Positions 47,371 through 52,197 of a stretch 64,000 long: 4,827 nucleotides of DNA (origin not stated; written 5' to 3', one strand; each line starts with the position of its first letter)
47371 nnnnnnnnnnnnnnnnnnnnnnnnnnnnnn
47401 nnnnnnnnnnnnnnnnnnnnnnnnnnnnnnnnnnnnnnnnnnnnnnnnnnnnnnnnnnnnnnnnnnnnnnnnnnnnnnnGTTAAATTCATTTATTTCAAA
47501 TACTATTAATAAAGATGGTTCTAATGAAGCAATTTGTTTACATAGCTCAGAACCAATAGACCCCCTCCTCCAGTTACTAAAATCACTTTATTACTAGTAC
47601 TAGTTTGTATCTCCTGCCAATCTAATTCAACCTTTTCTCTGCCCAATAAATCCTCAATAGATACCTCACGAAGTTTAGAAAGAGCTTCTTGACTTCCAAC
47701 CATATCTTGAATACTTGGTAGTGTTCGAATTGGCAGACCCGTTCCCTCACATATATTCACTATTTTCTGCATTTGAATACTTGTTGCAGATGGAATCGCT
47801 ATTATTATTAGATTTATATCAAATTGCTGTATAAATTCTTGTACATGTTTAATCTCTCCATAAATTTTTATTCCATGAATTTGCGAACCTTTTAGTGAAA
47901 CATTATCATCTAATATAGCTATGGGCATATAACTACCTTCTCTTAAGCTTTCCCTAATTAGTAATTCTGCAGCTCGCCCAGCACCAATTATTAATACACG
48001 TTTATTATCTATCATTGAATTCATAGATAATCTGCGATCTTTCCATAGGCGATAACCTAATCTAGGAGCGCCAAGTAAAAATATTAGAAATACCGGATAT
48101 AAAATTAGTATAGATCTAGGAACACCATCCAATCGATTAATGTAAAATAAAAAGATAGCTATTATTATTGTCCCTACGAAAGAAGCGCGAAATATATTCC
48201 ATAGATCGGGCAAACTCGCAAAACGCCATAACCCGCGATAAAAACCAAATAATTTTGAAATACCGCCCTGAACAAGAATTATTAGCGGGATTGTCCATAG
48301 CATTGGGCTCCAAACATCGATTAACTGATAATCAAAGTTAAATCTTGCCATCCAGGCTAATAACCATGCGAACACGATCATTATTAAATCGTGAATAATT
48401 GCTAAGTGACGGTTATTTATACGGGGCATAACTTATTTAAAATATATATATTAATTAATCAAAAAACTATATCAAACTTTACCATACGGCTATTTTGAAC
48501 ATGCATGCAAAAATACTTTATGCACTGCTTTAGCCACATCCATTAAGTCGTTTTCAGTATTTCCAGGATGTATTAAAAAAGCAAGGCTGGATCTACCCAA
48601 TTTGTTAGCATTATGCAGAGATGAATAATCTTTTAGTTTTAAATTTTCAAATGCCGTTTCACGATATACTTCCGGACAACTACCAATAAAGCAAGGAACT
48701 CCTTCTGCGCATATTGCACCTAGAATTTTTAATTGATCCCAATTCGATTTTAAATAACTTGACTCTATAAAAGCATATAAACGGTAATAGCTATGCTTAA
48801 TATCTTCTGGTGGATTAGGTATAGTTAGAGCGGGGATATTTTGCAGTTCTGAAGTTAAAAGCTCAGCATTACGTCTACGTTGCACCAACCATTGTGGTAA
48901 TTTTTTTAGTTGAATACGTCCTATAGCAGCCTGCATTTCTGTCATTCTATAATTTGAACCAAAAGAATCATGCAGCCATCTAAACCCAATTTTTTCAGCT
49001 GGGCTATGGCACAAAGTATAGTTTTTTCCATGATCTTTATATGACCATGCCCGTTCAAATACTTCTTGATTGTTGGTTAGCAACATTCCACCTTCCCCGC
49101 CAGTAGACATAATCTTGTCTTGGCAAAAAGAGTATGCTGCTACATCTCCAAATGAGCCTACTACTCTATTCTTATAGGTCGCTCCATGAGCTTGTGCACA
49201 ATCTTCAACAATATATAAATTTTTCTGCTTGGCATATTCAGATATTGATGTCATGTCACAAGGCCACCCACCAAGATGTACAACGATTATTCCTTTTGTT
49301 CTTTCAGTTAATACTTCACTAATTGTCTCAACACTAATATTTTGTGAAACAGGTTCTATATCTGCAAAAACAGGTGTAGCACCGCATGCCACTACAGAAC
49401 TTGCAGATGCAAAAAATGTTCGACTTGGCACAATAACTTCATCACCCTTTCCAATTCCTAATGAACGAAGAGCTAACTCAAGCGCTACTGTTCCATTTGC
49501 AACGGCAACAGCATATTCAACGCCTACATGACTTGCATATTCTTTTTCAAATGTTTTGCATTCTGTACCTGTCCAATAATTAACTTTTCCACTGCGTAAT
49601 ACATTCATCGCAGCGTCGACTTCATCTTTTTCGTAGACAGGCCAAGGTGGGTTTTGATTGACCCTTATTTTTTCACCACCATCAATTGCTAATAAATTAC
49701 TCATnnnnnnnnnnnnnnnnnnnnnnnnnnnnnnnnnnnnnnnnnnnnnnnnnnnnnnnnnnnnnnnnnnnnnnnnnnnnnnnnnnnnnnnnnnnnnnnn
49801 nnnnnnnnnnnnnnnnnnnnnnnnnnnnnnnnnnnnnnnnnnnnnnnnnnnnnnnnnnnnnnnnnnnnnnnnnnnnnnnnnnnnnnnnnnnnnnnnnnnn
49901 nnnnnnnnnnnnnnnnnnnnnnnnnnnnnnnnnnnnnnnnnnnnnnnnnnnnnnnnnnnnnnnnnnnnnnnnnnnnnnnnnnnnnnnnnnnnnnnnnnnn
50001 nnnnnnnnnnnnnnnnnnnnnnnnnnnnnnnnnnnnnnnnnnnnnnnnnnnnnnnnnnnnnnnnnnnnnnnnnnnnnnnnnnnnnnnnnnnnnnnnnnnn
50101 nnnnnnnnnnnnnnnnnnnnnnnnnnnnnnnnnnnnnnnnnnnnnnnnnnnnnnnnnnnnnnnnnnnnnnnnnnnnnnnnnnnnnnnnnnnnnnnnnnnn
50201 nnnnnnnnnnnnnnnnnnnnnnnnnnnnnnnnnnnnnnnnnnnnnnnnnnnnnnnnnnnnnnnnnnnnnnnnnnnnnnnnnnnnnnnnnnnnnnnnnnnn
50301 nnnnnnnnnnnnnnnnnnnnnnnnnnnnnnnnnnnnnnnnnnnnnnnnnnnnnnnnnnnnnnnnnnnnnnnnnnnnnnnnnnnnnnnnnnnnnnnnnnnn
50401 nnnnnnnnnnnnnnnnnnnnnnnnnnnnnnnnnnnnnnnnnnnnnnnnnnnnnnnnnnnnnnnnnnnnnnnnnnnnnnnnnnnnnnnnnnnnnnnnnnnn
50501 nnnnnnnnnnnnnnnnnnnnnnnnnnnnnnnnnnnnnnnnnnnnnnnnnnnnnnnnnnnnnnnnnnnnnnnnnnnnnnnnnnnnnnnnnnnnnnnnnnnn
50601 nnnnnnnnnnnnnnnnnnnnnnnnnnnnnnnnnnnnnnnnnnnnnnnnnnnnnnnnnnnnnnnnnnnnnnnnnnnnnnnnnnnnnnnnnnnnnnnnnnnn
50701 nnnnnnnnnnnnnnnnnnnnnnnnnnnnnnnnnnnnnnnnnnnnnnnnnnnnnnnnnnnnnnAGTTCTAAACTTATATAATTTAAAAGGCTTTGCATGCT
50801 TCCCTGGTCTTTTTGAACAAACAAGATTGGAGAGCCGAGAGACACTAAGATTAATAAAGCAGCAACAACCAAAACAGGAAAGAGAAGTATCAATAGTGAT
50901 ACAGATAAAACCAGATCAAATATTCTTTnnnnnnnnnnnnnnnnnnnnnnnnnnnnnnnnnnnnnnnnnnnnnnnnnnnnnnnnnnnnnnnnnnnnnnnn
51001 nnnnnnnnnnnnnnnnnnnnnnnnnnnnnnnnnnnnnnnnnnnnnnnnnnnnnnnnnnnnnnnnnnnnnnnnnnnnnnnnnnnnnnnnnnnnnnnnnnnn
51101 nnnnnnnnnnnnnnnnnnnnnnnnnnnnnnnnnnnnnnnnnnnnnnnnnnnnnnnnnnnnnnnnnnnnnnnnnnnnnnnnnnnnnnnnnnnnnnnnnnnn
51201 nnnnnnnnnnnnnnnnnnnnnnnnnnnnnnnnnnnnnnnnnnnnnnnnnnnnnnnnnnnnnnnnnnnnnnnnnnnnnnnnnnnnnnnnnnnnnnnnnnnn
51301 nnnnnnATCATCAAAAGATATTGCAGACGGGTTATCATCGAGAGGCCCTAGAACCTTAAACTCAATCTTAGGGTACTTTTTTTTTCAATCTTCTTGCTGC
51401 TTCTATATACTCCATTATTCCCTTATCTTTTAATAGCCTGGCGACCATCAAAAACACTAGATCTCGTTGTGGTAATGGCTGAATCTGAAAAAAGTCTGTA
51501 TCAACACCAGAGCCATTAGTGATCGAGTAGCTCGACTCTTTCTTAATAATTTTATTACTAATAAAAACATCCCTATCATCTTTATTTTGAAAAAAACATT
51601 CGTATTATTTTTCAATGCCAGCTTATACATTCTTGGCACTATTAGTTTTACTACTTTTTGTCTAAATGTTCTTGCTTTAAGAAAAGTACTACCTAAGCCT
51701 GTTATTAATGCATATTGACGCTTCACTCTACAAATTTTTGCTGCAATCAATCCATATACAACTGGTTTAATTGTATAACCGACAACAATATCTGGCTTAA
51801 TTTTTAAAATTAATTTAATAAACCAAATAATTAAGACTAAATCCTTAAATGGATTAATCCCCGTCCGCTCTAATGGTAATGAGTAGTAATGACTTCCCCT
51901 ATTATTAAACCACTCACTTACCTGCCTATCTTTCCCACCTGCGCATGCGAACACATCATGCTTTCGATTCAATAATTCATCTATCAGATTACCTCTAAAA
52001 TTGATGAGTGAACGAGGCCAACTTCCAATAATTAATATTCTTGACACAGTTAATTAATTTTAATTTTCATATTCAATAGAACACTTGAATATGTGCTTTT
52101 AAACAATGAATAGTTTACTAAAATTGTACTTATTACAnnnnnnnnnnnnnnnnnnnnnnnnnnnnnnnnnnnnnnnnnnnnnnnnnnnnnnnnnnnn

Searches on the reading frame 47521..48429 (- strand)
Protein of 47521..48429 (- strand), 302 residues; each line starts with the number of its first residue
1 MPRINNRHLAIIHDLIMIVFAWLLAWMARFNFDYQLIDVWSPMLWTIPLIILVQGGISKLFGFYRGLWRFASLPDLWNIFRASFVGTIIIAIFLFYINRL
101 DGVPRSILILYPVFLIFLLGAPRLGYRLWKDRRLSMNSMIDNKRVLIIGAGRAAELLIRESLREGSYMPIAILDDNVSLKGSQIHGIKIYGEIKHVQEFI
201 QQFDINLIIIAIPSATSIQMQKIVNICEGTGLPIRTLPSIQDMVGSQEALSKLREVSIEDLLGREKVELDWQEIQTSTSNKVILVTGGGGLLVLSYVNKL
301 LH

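Call 17: search_protein_families(library=ncbifam, proteins=[window:47521-48429:-], max_evalue=0.00001)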
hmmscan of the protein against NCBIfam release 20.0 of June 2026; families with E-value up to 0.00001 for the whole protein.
window:47521-48429:- (302 aa): 7 families
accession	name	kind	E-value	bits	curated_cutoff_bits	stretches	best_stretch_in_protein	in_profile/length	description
TIGR03023.1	WcaJ_sugtrans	equivalog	2.9e-23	82.9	410.75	1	13-258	2-247/453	undecaprenyl-phosphate glucose phosphotransferase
TIGR03025.1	EPS_sugtrans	subfamily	4.9e-23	82.1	295.55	1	13-257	2-241/445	exopolysaccharide biosynthesis polyprenyl glycosylphosphotransferase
TIGR03022.1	WbaP_sugtrans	subfamily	1.1e-11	44.7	403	1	11-243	2-228/456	undecaprenyl-phosphate galactose phosphotransferase WbaP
NF003994.0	PRK05472.2-3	equivalog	4.1e-07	29.6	130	1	120-219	62-163/217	redox-sensing transcriptional repressor Rex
NF050817.1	PolSacchBiosHfsE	equivalog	4.3e-07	29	750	1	144-266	142-264/467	polysaccharide biosynthesis protein HfsE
NF003990.0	PRK05472.1-4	equivalog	6.2e-07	29.2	233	1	142-224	84-166/214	redox-sensing transcriptional repressor Rex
NF003996.0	PRK05472.2-5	equivalog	3.5e-06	27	138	1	119-223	52-158/209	redox-sensing transcriptional repressor Rex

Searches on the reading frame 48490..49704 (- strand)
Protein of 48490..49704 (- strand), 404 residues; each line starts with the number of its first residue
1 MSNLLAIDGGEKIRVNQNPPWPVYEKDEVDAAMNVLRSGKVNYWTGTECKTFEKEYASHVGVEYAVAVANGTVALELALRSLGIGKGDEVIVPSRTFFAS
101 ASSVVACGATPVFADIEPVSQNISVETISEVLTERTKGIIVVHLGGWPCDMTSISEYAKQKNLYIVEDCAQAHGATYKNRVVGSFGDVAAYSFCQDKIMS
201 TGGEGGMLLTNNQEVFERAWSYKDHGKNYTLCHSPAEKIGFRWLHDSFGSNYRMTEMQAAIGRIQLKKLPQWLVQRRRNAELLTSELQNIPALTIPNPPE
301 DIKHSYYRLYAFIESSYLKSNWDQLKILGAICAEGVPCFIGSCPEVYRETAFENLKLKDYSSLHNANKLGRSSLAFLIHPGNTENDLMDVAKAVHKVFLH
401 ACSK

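Call 17: search_protein_families(library=ncbifam, proteins=[window:48490-49704:-], max_evalue=0.00001)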
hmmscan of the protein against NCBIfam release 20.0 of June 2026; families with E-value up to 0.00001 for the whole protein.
window:48490-49704:- (404 aa): 10 families
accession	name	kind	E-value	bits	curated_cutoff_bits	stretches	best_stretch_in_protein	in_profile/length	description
TIGR03588.1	PseC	equivalog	3.6e-69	233.5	423.5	1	25-398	10-380/380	UDP-4-amino-4,6-dideoxy-N-acetyl-beta-L-altrosamine transaminase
TIGR04181.1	NHT_00031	hypoth_equivalog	6.8e-61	206.1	420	1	22-316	6-304/359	LegC family aminotransferase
NF008687.0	PRK11706.1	equivalog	1.9e-56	191.4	375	1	23-315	8-298/375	dTDP-4-amino-4,6-dideoxygalactose transaminase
NF011936.0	PRK15407.1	equivalog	5.6e-52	176.9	423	1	38-398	56-436/440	lipopolysaccharide biosynthesis protein RfbH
NF008658.2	PRK11658.1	equivalog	7.6e-52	176.2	631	1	22-397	10-376/379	UDP-4-amino-4-deoxy-L-arabinose aminotransferase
TIGR02379.1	ECA_wecE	subfamily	2.7e-48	164.6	434.85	1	27-315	12-299/376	dTDP-4-amino-4,6-dideoxy-D-glucose transaminase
TIGR04427.1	PLP_DesI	equivalog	6.3e-45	153.9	650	1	46-394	51-379/390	dTDP-4-dehydro-6-deoxyglucose aminotransferase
NF005817.0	PRK07683.1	equivalog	6.6e-10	38.2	575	1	49-168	75-200/387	aminotransferase A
NF002878.0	PRK03321.1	subfamily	6e-08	31.8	374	1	39-142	49-152/352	histidinol-phosphate transaminase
NF005816.0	PRK07682.1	equivalog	2.1e-06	26.6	620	1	52-144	83-172/390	aminotransferase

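Call 58: find_encoding_contigs(protein=window:48490-49704:-, flank=10000, max_places=6)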
Protein window:48490-49704:- (404 aa): 3 contigs read that carry it; 3 places shown.
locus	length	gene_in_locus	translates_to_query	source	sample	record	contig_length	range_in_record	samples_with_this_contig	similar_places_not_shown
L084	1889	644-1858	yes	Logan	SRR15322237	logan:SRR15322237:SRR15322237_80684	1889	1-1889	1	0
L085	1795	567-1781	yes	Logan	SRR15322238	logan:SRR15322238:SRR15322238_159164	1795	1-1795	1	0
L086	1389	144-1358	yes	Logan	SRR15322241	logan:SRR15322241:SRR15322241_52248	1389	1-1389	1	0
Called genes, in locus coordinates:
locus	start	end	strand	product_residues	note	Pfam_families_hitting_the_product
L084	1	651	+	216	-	?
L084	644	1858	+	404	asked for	PF00155:Aminotran_1_2 (weak), PF01041:DegT_DnrJ_EryC1, PF01212:Beta_elim_lyase (faint)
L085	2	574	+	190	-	?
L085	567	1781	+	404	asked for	PF00155:Aminotran_1_2 (weak), PF01041:DegT_DnrJ_EryC1, PF01212:Beta_elim_lyase (faint)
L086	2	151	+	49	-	?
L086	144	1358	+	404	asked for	PF00155:Aminotran_1_2 (weak), PF01041:DegT_DnrJ_EryC1, PF01212:Beta_elim_lyase (faint)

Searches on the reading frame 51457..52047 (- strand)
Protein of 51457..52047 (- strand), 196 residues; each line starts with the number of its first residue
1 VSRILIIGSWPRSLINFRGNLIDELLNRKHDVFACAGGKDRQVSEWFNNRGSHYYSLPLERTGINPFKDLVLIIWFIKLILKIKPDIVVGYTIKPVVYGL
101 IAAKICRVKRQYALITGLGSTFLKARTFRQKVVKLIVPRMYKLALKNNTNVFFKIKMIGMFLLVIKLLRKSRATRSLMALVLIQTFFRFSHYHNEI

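Call 11: search_protein_families(library=pfam, proteins=[window:51457-52047:-], max_evalue=0.001)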
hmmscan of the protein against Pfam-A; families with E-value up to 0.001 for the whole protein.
window:51457-52047:- (196 aa): 3 families
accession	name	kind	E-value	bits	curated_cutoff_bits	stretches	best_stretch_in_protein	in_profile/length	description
PF13477.12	Glyco_trans_4_2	-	4.4e-09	37.1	23.4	1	21-153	16-137/139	Glycosyl transferase 4-like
PF13579.12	Glyco_trans_4_4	-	8.8e-05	23.3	29.7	1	20-109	9-96/158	Glycosyl transferase 4-like domain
PF13439.12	Glyco_transf_4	-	0.00073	20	28.5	1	20-135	10-125/170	Glycosyltransferase Family 4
